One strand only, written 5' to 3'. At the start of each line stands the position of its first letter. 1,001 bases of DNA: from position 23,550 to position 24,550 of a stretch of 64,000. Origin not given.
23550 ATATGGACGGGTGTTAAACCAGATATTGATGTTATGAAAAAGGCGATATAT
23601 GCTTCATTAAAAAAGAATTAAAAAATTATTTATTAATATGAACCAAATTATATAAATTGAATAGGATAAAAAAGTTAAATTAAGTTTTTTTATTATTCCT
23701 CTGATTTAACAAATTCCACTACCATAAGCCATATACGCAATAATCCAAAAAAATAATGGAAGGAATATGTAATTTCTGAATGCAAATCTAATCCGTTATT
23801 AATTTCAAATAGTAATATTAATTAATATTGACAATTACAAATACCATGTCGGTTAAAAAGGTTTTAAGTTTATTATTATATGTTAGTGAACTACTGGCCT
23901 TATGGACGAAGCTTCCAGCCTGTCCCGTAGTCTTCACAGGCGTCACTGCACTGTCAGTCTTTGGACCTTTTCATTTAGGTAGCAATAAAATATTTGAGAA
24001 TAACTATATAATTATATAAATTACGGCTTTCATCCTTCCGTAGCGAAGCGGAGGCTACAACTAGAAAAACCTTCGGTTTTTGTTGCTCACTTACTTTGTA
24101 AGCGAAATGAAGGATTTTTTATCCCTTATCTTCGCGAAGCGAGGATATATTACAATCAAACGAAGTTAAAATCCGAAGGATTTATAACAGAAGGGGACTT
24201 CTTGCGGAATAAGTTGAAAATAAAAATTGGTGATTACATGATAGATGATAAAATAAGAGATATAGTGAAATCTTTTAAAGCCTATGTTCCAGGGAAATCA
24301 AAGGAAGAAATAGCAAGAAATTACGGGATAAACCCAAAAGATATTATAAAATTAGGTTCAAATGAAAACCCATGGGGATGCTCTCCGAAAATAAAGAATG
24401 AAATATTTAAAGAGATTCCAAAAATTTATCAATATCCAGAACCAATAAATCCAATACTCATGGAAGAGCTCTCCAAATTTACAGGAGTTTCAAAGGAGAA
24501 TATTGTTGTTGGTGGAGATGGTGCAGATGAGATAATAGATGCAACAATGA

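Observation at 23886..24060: Second protein-free omega-RNA-like cassette (inverted copy)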

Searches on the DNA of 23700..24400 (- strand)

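Call 11: search_rna_families(source=window, start=23700, end=24400, threshold=evalue, max_evalue=10, show_alignments=3)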
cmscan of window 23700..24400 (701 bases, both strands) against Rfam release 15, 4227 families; matches with E-value up to 10: 4.
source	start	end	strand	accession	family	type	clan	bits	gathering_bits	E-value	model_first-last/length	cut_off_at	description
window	24234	24289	+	RF01216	snR87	Gene; snRNA; snoRNA; CD-box;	CL00046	18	37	2.9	1-109/109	no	Small nucleolar RNA snR87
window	24105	24220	-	RF00082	SraG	Gene; sRNA;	-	16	50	4.3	1-177/177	no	SraG RNA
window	23949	24033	-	RF00426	SCARNA15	Gene; snRNA; snoRNA; scaRNA;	CL00019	14.7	65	5.7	1-128/128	no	Small Cajal body specific RNA 15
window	24334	24358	-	RF00184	PVX_3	Cis-reg;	-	12.4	42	8.6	30-54/54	no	Potato virus X cis-acting regulatory element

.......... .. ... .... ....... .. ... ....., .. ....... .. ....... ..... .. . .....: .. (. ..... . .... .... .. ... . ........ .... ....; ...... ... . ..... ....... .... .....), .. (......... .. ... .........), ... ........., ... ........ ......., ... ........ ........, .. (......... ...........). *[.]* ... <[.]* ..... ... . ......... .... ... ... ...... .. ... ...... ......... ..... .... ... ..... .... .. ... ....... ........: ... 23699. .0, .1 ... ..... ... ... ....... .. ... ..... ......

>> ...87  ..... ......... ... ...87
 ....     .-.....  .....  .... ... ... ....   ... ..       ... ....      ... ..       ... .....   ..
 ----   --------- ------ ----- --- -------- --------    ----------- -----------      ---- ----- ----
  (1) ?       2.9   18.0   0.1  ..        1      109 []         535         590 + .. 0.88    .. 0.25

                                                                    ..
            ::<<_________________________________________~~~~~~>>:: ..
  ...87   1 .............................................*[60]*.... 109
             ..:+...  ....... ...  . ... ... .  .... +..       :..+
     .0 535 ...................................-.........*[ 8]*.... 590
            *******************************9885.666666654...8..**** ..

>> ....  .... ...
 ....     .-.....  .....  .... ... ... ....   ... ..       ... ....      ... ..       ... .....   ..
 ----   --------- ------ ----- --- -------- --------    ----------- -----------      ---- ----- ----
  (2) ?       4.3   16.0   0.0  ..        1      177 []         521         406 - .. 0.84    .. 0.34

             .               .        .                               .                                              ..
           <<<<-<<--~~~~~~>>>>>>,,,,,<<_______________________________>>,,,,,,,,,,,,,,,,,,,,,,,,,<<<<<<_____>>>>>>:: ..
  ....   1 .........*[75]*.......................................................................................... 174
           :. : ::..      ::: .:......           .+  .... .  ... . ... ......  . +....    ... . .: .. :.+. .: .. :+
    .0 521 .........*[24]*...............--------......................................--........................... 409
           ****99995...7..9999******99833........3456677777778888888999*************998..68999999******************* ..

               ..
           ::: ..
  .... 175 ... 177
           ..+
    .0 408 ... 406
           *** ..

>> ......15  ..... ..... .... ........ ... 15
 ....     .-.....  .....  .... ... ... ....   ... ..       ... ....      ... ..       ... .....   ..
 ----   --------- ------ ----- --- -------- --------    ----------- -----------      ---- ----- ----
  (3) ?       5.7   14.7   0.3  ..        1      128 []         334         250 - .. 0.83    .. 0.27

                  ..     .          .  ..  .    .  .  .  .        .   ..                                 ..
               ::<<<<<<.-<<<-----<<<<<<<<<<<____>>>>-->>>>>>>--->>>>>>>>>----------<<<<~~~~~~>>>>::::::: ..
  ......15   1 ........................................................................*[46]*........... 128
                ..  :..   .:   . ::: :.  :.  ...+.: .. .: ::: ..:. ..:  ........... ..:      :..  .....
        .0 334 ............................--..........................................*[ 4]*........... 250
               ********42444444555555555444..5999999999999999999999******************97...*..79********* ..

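Call 20: search_dna_similar(query=window:23880-24216:-, collection=plasmids, mode=distant, max_evalue=0.01)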
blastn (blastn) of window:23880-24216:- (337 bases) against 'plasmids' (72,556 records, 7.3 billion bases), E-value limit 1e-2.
No match.

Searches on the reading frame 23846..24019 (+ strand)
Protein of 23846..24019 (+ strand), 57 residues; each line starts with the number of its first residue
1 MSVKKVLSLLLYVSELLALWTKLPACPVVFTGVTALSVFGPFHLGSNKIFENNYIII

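Call 75: list_cluster_members(proteins=[window:23846-24019:+])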
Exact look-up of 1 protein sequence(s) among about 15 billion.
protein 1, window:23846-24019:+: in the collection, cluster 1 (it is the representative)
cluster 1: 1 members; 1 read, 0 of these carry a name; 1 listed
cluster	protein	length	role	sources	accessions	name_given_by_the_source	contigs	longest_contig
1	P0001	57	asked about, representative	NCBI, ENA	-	-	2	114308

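Call 76: search_protein_families(library=pfam, proteins=[window:23846-24016:+], max_evalue=1)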
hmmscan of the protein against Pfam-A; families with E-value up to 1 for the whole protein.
seq(57 aa): 0 families
